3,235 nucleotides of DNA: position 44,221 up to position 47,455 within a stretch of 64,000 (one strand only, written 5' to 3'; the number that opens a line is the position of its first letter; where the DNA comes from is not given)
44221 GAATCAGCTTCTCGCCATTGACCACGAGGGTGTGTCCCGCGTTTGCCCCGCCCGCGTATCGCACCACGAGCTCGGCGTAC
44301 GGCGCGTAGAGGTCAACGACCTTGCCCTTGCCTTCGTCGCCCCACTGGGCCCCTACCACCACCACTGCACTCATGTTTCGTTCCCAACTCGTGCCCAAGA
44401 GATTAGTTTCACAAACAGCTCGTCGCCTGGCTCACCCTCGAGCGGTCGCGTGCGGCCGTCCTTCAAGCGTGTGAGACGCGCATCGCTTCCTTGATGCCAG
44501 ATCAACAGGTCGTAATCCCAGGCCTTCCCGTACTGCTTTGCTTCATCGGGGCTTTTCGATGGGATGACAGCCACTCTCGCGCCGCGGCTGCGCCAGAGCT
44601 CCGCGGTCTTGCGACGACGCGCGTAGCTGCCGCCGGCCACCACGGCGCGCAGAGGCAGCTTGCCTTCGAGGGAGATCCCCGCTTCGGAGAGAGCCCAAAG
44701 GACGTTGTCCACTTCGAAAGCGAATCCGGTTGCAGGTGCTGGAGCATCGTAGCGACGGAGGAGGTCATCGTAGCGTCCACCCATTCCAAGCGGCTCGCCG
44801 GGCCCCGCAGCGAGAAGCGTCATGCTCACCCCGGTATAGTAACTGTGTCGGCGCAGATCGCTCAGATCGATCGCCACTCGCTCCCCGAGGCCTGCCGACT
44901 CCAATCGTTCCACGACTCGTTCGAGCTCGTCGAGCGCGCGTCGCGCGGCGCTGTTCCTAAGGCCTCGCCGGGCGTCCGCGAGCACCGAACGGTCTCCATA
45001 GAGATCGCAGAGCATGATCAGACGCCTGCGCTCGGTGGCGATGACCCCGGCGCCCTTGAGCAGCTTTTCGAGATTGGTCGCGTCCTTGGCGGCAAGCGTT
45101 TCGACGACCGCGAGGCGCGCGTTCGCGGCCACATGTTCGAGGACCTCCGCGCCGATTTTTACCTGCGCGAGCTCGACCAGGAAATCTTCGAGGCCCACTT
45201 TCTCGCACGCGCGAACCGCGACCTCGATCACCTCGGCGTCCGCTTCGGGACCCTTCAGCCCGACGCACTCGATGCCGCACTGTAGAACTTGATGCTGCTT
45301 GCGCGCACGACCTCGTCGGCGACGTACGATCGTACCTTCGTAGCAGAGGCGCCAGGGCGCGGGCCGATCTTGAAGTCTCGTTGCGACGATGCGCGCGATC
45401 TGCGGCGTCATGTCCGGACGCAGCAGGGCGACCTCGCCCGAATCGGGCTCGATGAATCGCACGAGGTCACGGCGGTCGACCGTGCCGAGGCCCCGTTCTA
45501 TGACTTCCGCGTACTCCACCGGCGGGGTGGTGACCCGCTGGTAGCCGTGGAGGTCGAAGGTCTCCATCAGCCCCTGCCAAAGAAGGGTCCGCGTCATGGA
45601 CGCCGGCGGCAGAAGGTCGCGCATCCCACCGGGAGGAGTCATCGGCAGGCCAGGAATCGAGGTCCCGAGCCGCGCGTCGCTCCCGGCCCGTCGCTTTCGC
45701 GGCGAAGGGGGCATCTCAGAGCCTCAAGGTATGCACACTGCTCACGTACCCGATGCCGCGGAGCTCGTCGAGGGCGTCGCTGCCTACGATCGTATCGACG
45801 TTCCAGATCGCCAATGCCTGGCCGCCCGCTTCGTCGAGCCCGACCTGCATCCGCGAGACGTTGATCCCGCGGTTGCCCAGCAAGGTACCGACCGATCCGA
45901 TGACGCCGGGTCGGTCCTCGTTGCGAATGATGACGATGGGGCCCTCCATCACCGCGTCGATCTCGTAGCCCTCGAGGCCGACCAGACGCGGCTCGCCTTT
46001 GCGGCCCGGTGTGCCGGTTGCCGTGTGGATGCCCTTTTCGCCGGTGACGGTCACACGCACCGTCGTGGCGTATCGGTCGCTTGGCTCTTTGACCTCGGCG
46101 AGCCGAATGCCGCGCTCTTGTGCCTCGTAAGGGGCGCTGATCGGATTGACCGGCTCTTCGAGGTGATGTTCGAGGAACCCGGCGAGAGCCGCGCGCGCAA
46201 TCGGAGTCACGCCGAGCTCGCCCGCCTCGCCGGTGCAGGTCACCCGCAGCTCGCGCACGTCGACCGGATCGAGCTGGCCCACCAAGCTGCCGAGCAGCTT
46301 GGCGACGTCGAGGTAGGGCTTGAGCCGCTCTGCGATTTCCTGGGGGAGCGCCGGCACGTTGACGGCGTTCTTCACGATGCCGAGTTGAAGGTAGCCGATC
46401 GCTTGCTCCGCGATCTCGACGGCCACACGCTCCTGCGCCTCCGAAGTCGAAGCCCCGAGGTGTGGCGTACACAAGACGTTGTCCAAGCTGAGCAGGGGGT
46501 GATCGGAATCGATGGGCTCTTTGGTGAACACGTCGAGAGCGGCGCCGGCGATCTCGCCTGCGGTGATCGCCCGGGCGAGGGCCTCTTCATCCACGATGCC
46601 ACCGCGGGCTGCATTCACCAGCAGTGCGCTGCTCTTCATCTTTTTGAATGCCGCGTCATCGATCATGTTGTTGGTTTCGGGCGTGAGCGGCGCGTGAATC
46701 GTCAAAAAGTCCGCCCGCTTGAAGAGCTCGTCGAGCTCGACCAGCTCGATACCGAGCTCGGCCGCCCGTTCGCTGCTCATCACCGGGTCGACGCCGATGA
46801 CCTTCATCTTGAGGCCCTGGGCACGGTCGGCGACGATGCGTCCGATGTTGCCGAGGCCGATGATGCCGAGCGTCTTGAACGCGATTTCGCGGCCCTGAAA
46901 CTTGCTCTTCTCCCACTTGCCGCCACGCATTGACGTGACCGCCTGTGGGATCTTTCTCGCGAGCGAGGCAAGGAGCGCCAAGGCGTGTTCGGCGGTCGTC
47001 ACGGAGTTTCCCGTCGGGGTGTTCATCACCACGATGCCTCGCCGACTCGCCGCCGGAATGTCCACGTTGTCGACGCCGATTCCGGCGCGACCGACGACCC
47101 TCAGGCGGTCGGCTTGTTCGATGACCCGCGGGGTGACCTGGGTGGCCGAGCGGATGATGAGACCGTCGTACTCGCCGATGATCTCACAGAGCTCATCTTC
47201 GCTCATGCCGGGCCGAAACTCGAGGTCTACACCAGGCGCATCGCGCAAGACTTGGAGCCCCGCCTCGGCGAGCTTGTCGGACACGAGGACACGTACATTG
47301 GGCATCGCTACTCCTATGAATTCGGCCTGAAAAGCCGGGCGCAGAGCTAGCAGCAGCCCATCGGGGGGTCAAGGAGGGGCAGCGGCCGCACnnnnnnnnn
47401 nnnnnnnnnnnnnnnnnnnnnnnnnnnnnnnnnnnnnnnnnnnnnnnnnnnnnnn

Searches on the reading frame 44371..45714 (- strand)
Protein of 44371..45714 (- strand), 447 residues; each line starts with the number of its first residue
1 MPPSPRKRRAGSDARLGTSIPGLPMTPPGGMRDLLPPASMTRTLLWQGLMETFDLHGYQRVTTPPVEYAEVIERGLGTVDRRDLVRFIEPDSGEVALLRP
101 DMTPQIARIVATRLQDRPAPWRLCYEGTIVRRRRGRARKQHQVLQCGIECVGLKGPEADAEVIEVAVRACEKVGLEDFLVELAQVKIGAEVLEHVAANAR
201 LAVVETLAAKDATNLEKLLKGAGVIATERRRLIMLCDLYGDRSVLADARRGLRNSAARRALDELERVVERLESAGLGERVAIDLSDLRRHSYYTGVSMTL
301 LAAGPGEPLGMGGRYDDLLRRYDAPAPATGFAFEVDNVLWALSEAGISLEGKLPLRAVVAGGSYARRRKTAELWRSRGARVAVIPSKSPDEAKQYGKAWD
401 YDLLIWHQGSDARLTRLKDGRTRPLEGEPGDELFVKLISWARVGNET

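Call 45: search_protein_families(library=pfam, proteins=[window:44371-45714:-], max_evalue=0.00001)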
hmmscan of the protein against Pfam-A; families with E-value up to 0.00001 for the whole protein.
window:44371-45714:- (447 aa): 1 family
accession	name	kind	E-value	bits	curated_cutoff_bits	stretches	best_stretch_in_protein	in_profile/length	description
PF13393.11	tRNA-synt_His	-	3.2e-79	266.8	25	1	30-338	1-308/308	Histidyl-tRNA synthetase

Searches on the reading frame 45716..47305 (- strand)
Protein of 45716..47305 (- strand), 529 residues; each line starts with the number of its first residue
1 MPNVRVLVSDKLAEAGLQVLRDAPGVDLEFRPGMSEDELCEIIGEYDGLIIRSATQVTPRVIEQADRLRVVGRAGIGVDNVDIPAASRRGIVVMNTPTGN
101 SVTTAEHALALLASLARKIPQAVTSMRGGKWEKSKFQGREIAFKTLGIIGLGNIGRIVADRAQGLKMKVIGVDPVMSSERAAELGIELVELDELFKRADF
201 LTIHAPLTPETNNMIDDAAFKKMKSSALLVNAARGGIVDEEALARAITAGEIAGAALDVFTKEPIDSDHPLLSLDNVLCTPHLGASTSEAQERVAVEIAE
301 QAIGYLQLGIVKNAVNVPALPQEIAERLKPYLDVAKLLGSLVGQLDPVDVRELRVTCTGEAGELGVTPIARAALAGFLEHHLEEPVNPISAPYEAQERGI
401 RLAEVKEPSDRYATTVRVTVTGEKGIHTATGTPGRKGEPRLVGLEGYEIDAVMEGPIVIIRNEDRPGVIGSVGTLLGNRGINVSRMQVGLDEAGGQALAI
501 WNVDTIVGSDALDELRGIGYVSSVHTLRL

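Call 49: search_protein_families(library=pfam, proteins=[window:45716-47305:-], max_evalue=0.00001)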
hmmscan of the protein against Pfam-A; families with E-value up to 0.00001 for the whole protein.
window:45716-47305:- (529 aa): 4 families
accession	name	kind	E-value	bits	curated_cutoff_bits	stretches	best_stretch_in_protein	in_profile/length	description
PF02826.25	2-Hacid_dh_C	-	4.1e-65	218.9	25.1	1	109-284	1-178/178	D-isomer specific 2-hydroxyacid dehydrogenase, NAD binding domain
PF00389.36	2-Hacid_dh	-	8.3e-37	126.3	24.6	1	6-316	1-134/134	D-isomer specific 2-hydroxyacid dehydrogenase, catalytic domain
PF19304.4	PGDH_inter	-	2.2e-24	86.3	27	1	327-443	1-117/119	D-3-phosphoglycerate dehydrogenase intervening domain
PF01842.31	ACT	-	1.8e-09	37.7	27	1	458-517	3-63/66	ACT domain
